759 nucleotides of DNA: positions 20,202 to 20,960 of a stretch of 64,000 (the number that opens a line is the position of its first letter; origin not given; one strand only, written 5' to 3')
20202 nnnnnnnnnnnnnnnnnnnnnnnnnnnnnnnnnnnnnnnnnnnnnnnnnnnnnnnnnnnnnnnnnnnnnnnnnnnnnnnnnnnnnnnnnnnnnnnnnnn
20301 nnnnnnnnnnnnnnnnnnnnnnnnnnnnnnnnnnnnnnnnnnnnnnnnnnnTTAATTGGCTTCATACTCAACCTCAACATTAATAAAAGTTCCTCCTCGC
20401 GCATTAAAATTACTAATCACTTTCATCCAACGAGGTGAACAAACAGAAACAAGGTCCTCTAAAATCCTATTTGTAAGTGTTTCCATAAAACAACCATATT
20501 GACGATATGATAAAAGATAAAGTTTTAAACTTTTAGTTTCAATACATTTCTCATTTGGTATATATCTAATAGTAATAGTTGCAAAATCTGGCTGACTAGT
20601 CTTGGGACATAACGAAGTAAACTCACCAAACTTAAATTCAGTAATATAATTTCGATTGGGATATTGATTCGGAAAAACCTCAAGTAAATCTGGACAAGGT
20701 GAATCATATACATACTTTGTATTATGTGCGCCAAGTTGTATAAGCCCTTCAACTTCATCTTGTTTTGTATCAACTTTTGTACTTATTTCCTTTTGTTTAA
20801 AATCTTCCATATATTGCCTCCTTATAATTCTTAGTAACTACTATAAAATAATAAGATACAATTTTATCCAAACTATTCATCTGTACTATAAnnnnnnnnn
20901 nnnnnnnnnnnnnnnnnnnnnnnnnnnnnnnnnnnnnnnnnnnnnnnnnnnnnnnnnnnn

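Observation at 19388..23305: Complete preQ0/preQ1 pathway plus DpdA: predicted 7-deazaguanine hypermodified DNA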

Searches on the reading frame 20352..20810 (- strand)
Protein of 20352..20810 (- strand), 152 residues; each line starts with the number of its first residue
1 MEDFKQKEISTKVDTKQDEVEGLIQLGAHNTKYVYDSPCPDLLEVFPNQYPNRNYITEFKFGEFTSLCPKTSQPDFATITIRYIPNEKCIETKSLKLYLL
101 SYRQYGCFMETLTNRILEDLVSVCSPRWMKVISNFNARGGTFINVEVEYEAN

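Call 3: search_protein_families(library=pfam, proteins=[window:20352-20810:-], max_evalue=0.01)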
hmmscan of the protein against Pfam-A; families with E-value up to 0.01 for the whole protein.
window:20352-20810:- (152 aa): 2 families
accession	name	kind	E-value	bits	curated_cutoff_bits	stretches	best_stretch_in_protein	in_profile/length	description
PF14489.11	QueF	-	5e-32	110.4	27.3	1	74-150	1-77/81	QueF-like protein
PF14819.11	QueF_N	-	0.0019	19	25.6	1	73-123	50-102/111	Nitrile reductase, 7-cyano-7-deazaguanine-reductase N-term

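Call 4: search_protein_families(library=ncbifam, proteins=[window:20352-20810:-], max_evalue=0.01)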
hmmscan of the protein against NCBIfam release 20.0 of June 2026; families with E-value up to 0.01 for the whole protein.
window:20352-20810:- (152 aa): 3 families
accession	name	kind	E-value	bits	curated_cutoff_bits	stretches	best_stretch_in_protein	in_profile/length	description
TIGR03139.1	QueF-II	equivalog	3e-48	162.4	86.9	1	40-151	3-114/115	preQ(1) synthase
TIGR03138.1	QueF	equivalog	1.5e-15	57.5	293.45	1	64-144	178-256/275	NADPH-dependent 7-cyano-7-deazaguanine reductase QueF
TIGR00063.1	folE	equivalog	0.0083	15.7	181.6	0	63-131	66-134/180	GTP cyclohydrolase I FolE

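Call 5: search_protein_families(library=phrogs, proteins=[window:20352-20810:-], max_evalue=0.001)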
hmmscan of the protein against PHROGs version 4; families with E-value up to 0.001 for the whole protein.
window:20352-20810:- (152 aa): 1 family
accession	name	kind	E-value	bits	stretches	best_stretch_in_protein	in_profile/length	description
phrog_5949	-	other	6.6e-37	128.8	1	9-148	132-274/301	GTP cyclohydrolase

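Call 27: search_dna_similar(query=window:20352-20810:-, collection=phages, mode=protein, max_rows=60, rows=spread)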
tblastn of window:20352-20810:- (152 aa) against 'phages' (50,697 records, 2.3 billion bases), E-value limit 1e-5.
Records with a match: 32; places in all: 32; records where one place covers at least 80% of the query: 12.
Best place of each record, by identity: <60% 32.
By first word of the organism name: Cellulophaga 7; Bacteriophage 5; Dinoroseobacter 3; Haloarcula 3; Streptococcus 2; Mycobacterium 2; Acinetobacter 2; Salmonella 2; Arthrobacter 2; Bacillus 1; and 3 more.
By host as written in the record: - 7; Haloarcula vallismortis 3; Streptococcus pneumoniae strain R6 2; Dinoroseobacter shibae DFL12T 2; Cellulophaga sp. MM#3 2; Cellulophaga baltica MM#3 2; Arthrobacter sp. ATCC 21022 2; Bacillus cereus MCR1 1; and 11 more.
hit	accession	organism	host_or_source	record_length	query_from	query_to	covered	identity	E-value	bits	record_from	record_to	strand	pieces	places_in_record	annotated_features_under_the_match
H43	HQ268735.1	Streptococcus phage Dp-1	Streptococcus pneumoniae strain R6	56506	10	143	88%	50.7%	5e-35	133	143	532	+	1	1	QueF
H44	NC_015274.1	Streptococcus phage Dp-1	Streptococcus pneumoniae strain R6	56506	10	143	88%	50.7%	5e-35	133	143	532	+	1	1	GTP cyclohydrolase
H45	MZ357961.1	Bacillus phage Flasso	Bacillus cereus MCR1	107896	14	149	89%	49.3%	4e-33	128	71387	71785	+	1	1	7-cyano-7-deazaguanine reductase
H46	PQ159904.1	Helicobacter phage Pt11509_1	Helicobacter pylori Pt11509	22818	23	149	84%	49.6%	4e-29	116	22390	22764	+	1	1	QueF-like protein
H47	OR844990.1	Staphylococcus phage SA 1306 Kay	Staphylococcus aureus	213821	16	149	88%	46.3%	4e-31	122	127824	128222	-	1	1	record has no annotation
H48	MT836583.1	Bacteriophage sp.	human fecal samples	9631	7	143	90%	43.2%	6e-28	113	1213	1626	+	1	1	record has no annotation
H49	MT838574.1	Bacteriophage sp.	human fecal samples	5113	18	149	87%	44.7%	5e-29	116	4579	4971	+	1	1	record has no annotation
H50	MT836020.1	Bacteriophage sp.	human fecal samples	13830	15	143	85%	45.0%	4e-26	108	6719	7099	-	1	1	record has no annotation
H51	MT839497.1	Bacteriophage sp.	human fecal samples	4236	17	144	84%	45.3%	2e-30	120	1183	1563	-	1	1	record has no annotation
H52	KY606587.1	Dinoroseobacter phage vB_DshS-R5C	Dinoroseobacter shibae DFL12T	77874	15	150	89%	40.3%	3e-21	94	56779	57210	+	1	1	7-cyano-7-deazaguanine reductase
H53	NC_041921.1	Dinoroseobacter phage vB_DshS-R5C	Dinoroseobacter shibae DFL12T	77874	15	150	89%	40.3%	3e-21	94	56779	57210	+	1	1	GTP cyclohydrolase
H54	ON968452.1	Pseudanabaena phage Pan1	Pseudanabaena sp.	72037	27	150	82%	43.8%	1e-24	103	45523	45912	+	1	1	NADPH-dependent 7-cyano-7-deazaguanine reductase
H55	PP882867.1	Dinoroseobacter phage vB_DshS_R26L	Dinoroseobacter shibae DFL12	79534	42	150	72%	48.7%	4e-25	105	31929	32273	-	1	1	7-cyano-7-deazaguanine reductase QueF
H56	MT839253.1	Bacteriophage sp.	human fecal samples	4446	47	144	64%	52.0%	5e-26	107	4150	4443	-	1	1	record has no annotation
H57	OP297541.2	Mycobacterium phage Funsized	Mycobacterium smegmatis mc#155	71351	41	140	66%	34.3%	8e-7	53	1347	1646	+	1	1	2: PreQ0 pathway QueF-like protein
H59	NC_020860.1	Cellulophaga phage phiSM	Cellulophaga sp. MM#3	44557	63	140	51%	43.0%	1e-11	67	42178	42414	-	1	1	GTP cyclohydrolase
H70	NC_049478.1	Arthrobacter phage Mufasa8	Arthrobacter sp. ATCC 21022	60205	63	120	38%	48.3%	4e-8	56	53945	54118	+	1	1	92: GTP cyclohydrolase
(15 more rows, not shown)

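Call 29: get_annotated_region(hit=H45, flank=8000)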
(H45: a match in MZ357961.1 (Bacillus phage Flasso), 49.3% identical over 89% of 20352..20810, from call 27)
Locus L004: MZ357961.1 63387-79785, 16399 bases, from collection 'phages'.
description: Bacillus phage Flasso, complete genome.
organism: Bacillus phage Flasso (NCBI taxid 2851084)
taxonomy: Viruses
host: Bacillus cereus MCR1; source: soil; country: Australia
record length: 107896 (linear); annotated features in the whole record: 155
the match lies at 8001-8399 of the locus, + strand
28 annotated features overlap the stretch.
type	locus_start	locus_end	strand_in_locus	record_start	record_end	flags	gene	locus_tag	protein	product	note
CDS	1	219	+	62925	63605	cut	-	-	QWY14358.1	hypothetical protein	-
CDS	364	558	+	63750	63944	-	-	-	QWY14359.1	hypothetical protein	-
CDS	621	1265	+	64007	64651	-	-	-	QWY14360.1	hypothetical protein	-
CDS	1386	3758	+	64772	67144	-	-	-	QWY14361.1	DNA polymerase I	-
CDS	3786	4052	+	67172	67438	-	-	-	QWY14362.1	hypothetical protein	-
CDS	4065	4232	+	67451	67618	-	-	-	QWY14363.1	hypothetical protein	-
CDS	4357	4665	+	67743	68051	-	-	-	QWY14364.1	hypothetical protein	-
CDS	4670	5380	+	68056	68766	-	-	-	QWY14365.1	7-cyano-7-deazaguanine synthase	-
CDS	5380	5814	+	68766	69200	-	-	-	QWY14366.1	6-carboxytetrahydropterin synthase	-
CDS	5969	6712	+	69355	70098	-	-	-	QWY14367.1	7-carboxy-7-deazaguanine synthase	-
CDS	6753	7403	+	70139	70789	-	-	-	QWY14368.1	GTP cyclohydrolase I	-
CDS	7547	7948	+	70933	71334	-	-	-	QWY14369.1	hypothetical protein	-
CDS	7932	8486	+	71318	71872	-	-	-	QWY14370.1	7-cyano-7-deazaguanine reductase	-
CDS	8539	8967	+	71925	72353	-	-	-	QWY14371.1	hypothetical protein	-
CDS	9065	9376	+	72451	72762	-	-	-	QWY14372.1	hypothetical protein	-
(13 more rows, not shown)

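Call 31: search_solved_structures(query=window:20352-20810:-, max_evalue=0.001, show_alignments=2)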
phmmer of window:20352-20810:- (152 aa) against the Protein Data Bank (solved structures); distinct sequences matched with E-value up to 0.001: 7.
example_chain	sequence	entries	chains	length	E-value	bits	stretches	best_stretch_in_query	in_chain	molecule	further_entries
4f8b_A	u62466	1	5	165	1.7e-39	138.3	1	15-146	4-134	NADPH-dependent 7-cyano-7-deazaguanine reductase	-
4fgc_A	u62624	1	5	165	3e-38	134.2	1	15-146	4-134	NADPH-dependent 7-cyano-7-deazaguanine reductase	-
5udg_A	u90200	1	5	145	1.2e-34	122.6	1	38-147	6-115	NADPH-dependent 7-cyano-7-deazaguanine reductase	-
4ghm_A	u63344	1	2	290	2.3e-11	47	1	66-144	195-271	NADPH-dependent 7-cyano-7-deazaguanine reductase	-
3bp1_A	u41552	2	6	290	3.2e-11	46.5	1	66-144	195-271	NADPH-dependent 7-cyano-7-deazaguanine reductase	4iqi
3rj4_A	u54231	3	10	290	2e-10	43.9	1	70-144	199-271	7-cyano-7-deazaguanine Reductase QueF | NADPH-dependent 7-cyano-7-deazaguanine reductase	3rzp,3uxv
3s19_A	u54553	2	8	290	3e-10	43.4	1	66-144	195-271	NADPH-dependent 7-cyano-7-deazaguanine reductase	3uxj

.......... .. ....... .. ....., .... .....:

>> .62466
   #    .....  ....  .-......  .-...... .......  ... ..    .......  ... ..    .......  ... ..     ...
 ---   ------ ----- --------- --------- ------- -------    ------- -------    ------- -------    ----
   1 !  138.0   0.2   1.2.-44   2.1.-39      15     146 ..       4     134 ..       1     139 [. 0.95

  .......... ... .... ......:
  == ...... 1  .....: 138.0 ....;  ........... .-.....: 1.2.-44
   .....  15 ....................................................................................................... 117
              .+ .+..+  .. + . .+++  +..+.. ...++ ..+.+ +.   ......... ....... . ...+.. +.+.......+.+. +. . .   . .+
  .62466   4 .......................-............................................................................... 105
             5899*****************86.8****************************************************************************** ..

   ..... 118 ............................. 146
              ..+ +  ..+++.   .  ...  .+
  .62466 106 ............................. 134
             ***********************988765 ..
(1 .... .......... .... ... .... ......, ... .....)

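Call 32: get_annotated_region(hit=H59, flank=9000)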
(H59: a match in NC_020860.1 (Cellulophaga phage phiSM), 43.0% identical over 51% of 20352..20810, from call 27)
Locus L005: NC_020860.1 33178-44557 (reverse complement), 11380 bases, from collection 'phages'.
description: Cellulophaga phage phiSM genomic sequence.
organism: Cellulophaga phage phiSM (NCBI taxid 756280)
taxonomy: Viruses; Duplodnaviria; Heunggongvirae; Uroviricota; Caudoviricetes
host: Cellulophaga sp. MM#3; source: Atlantic: Baltic Sea; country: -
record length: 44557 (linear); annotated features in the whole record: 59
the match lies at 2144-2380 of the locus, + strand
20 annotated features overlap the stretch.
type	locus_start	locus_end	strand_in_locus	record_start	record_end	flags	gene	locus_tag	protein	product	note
CDS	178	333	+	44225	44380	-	-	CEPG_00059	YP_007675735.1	hypothetical protein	-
CDS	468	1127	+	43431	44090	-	-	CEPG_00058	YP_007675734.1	GTP cyclohydrolase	-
CDS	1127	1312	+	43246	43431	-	-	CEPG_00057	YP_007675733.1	hypothetical protein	-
CDS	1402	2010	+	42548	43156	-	-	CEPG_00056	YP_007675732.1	hypothetical protein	-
CDS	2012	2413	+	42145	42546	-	-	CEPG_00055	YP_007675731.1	GTP cyclohydrolase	-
CDS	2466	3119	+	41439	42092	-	-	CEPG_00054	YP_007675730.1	hypothetical protein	-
CDS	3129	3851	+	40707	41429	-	-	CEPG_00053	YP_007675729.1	queuine tRNA-ribosyltransferase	-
CDS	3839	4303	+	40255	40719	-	-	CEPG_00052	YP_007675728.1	ParB-like partition protein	-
CDS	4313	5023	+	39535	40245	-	-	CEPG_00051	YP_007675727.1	QueC-like queuosine biosynthesis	-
CDS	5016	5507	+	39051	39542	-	-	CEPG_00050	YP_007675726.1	QueD-like 6-pyruvoyl-tetrahydropterin synthase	-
CDS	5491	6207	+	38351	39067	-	-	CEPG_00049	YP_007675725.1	QueE-like radical SAM domain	-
CDS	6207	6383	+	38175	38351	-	-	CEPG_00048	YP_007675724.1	hypothetical protein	-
CDS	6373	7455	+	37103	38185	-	-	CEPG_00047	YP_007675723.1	DNA polymerase processivity factor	-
CDS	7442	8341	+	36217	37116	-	-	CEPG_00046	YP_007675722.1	hypothetical protein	-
CDS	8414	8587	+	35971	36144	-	-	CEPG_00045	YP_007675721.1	hypothetical protein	-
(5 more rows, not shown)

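Call 33: get_annotated_region(hit=H46, flank=9000)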
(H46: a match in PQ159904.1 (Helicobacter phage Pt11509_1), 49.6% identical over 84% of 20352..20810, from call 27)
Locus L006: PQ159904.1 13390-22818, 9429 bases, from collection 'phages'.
description: Helicobacter phage Pt11509_1, complete genome.
organism: Helicobacter phage Pt11509_1 (NCBI taxid 3331679)
taxonomy: Viruses
host: Helicobacter pylori Pt11509; source: -; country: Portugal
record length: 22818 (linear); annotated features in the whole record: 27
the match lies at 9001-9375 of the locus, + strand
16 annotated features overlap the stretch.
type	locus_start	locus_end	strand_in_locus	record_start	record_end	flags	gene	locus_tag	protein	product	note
CDS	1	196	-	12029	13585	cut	-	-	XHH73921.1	DNA primase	ORF_0012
CDS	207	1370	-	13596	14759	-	-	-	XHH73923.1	DNA repair protein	ORF_0013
CDS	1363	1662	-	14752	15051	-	-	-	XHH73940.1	hypothetical protein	ORF_0014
CDS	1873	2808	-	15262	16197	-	-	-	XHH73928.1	hypothetical protein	ORF_0015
CDS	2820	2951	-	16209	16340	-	-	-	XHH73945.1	hypothetical protein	ORF_0016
CDS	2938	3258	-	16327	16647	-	-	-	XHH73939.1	putative transcriptional regulator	ORF_0017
CDS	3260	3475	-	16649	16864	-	-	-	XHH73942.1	hypothetical protein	ORF_0018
CDS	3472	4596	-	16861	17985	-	-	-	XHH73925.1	integrase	ORF_0019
CDS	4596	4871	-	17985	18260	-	-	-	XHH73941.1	hypothetical protein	ORF_0020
CDS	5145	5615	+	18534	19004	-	-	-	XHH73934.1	restriction endonuclease EcoRI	ORF_0021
CDS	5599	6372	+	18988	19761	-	-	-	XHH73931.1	adenine-specific methyltransferase EcoRI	ORF_0022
CDS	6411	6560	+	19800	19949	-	-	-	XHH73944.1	adenine-specific methyltransferase EcoRI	ORF_0023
CDS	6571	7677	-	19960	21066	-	-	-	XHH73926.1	glycosyl transferase family 8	ORF_0024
CDS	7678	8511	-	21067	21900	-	-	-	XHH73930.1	IPP transferase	ORF_0025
CDS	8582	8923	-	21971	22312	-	-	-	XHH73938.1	ribosomal silencing factor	ORF_0026; during starvation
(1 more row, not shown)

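Call 51: search_protein_families(library=pfam, max_evalue=0.1, proteins=[L005:2466-3119:+])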
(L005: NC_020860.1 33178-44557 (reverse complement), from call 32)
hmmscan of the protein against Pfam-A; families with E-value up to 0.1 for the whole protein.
L005:2466-3119:+ (217 aa): 1 family
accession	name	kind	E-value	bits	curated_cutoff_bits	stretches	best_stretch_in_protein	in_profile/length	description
PF03692.20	CxxCxxCC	-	1.9e-05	25.7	23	1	34-116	2-70/85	Putative zinc- or iron-chelating domain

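Call 95: get_annotated_region(hit=H53, flank=12000)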
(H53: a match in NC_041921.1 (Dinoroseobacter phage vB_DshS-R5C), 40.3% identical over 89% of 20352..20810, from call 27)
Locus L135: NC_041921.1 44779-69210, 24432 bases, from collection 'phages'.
description: Dinoroseobacter phage vB_DshS-R5C, complete genome.
organism: Dinoroseobacter phage vB_DshS-R5C (NCBI taxid 1965368)
taxonomy: Viruses; Duplodnaviria; Heunggongvirae; Uroviricota; Caudoviricetes; Nanhaivirus; Nanhaivirus D5C
host: Dinoroseobacter shibae DFL12T; source: South China Sea; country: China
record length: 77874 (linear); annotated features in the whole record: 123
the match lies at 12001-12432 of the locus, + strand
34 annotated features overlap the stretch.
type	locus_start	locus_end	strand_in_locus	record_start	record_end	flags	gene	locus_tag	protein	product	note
CDS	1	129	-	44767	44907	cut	-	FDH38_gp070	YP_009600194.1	hypothetical protein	-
CDS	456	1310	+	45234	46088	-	-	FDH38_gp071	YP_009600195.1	thymidylate synthase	thymidylate synthase (FAD)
CDS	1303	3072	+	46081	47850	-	-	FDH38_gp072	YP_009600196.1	superfamily II DNA/RNA helicase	-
CDS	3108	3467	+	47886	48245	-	-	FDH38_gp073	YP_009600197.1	hypothetical protein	-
CDS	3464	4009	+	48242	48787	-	-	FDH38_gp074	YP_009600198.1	heat shock protein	heat shock protein GrpE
CDS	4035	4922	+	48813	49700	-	-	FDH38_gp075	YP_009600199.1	hypothetical protein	-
CDS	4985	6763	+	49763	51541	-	-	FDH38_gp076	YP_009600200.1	primase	-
CDS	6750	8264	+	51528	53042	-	-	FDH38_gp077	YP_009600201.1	DNA helicase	-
CDS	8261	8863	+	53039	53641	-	-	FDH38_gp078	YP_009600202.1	phosphoglycolate phosphatase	-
CDS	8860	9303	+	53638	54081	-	-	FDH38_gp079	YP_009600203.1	QueD-like 6-pyruvoyl-tetrahydropterin synthase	-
CDS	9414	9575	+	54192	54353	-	-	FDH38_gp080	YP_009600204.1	hypothetical protein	-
CDS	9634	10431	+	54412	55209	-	-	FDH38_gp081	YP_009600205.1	hypothetical protein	-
CDS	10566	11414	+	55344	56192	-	-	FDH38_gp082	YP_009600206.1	QueC-like queuosine biosynthesis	-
CDS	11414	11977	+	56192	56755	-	-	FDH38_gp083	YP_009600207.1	GTP cyclohydrolase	-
CDS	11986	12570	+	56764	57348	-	-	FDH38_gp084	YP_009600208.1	GTP cyclohydrolase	-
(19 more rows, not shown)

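Call 96: get_annotated_region(hit=H54, flank=12000)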
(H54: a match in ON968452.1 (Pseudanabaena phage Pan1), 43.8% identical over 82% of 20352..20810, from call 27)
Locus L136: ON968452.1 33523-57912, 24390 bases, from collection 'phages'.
description: Pseudanabaena phage Pan1, complete genome.
organism: Pseudanabaena phage Pan1 (NCBI taxid 2981584)
taxonomy: Viruses; Duplodnaviria; Heunggongvirae; Uroviricota; Caudoviricetes; Nanhaivirus
host: Pseudanabaena sp.; source: water samples from the Lake Chaohu; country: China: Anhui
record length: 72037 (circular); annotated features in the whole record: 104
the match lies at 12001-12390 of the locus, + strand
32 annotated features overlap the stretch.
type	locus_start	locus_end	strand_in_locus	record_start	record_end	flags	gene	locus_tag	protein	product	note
CDS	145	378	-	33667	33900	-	-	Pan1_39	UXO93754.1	hypothetical protein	-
CDS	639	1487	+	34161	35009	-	-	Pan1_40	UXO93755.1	thymidylate synthase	Thymidylate synthase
CDS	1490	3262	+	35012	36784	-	-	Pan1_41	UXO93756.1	superfamily II DNA/RNA helicase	Helicase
CDS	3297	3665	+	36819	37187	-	-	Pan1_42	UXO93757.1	hypothetical protein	-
CDS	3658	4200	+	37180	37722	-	-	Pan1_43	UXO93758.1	heat shock protein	Hsp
CDS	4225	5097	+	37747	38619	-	-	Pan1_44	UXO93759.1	hypothetical protein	-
CDS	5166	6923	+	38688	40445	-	-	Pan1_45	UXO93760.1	primase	Primase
CDS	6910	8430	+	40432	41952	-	-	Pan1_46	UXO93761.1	ATP-dependent DNA helicase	Helicase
CDS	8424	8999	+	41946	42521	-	-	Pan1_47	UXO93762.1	phosphoglycolate phosphatase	Phosphatase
CDS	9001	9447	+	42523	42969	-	-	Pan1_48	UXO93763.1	6-carboxytetrahydropterin synthase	QueD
CDS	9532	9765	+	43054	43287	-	-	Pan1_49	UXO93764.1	hypothetical protein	-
CDS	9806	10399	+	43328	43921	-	-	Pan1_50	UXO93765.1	hypothetical protein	-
CDS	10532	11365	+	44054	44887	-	-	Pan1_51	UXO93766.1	7-cyano-7-deazaguanine synthase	QueC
CDS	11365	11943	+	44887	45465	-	-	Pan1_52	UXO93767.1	putative GTP cyclohydrolase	GCH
CDS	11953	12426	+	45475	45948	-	-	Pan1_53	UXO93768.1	NADPH-dependent 7-cyano-7-deazaguanine reductase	QueF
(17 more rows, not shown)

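Call 97: get_annotated_region(hit=H47, flank=12000)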
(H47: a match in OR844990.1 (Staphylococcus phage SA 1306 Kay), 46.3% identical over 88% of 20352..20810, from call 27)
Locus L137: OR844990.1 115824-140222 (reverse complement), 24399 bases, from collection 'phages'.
description: UNVERIFIED_ORG: Staphylococcus phage SA 1306 Kay clone NODE_3_length_213821_cov_22.489483 genomic sequence.
organism: Staphylococcus phage SA 1306 Kay (NCBI taxid 3113843)
taxonomy: Viruses
host: Staphylococcus aureus; source: wastewater; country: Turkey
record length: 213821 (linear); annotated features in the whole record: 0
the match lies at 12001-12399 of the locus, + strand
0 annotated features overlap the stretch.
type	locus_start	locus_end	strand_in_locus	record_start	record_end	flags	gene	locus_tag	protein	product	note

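Call 98: get_annotated_region(hit=H57, flank=12000)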
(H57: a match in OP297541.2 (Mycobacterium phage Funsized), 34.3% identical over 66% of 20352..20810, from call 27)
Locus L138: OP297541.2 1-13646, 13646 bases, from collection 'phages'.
description: Mycobacterium phage Funsized, complete genome.
organism: Mycobacterium phage Funsized (NCBI taxid 2978493)
taxonomy: Viruses; Duplodnaviria; Heunggongvirae; Uroviricota; Caudoviricetes; Bclasvirinae
host: Mycobacterium smegmatis mc#155; source: soil; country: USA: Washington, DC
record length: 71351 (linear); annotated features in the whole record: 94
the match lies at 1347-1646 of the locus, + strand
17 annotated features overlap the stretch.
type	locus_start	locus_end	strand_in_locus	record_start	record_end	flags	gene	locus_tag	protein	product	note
CDS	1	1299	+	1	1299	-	1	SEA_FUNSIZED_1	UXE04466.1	ParB-like nuclease domain protein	-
CDS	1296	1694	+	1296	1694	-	2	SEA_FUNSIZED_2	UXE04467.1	PreQ0 pathway QueF-like protein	-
CDS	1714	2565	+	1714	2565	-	3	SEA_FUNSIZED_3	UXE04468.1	DpdA-like tRNA-guanine transglycosylase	-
CDS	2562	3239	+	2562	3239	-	4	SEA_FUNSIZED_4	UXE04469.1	PreQo pathway QueC-like protein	-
CDS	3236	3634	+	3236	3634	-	5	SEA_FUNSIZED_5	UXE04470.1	PreQ0 pathway QueD-like protein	-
CDS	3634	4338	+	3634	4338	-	6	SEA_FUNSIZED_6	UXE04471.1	PreQ0 pathway QueE-like protein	-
CDS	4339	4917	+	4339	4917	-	7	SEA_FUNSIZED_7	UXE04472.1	FolE-like GTP cyclohydrolase I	-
CDS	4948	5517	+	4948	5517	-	8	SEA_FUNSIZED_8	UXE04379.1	adenylate kinase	-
CDS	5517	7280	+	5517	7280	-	9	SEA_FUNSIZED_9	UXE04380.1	terminase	-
CDS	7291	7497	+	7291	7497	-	10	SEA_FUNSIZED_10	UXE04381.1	membrane protein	-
CDS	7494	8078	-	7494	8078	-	11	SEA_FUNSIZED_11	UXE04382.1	RuvC-like resolvase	-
CDS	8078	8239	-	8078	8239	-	12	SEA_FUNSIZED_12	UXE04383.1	hypothetical protein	-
CDS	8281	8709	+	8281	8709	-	13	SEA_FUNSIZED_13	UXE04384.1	membrane protein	-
CDS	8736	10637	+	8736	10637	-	14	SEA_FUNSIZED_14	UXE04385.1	portal protein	-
CDS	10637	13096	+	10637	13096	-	15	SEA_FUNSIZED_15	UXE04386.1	capsid maturation protease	-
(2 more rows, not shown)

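Call 99: get_annotated_region(hit=H70, flank=12000)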
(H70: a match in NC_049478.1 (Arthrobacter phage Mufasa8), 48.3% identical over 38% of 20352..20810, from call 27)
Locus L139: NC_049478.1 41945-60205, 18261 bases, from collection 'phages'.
description: Arthrobacter phage Mufasa8, complete genome.
organism: Arthrobacter phage Mufasa8 (NCBI taxid 2656526)
taxonomy: Viruses; Duplodnaviria; Heunggongvirae; Uroviricota; Caudoviricetes; Mufasoctovirus; Mufasoctovirus mufasa8
host: Arthrobacter sp. ATCC 21022; source: soil; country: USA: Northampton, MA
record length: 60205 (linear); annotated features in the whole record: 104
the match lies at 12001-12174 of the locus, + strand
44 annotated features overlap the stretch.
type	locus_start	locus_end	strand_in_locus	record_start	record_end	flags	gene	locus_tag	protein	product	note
CDS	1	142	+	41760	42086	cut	61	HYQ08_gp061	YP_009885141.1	hypothetical protein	-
CDS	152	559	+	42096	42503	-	62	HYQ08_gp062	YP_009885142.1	hypothetical protein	-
CDS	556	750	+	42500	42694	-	63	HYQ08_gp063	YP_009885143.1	hypothetical protein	-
CDS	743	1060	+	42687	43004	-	64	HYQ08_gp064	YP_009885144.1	hypothetical protein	-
CDS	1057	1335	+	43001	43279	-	65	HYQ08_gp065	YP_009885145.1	hypothetical protein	-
CDS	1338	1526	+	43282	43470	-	66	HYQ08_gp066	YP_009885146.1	hypothetical protein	-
CDS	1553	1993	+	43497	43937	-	67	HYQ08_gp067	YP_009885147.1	hypothetical protein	-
CDS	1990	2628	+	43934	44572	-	68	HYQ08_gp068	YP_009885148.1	hypothetical protein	-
CDS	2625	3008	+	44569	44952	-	69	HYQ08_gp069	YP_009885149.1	hypothetical protein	-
CDS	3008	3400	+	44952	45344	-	70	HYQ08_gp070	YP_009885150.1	DNA binding protein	-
CDS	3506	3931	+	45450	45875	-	71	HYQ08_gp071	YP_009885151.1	hypothetical protein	-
CDS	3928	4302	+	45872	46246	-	72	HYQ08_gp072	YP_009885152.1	hypothetical protein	-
CDS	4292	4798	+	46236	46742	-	73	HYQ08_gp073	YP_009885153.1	hypothetical protein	-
CDS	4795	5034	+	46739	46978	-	74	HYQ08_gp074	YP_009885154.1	hypothetical protein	-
CDS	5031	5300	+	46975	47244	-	75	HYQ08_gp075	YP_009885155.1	hypothetical protein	-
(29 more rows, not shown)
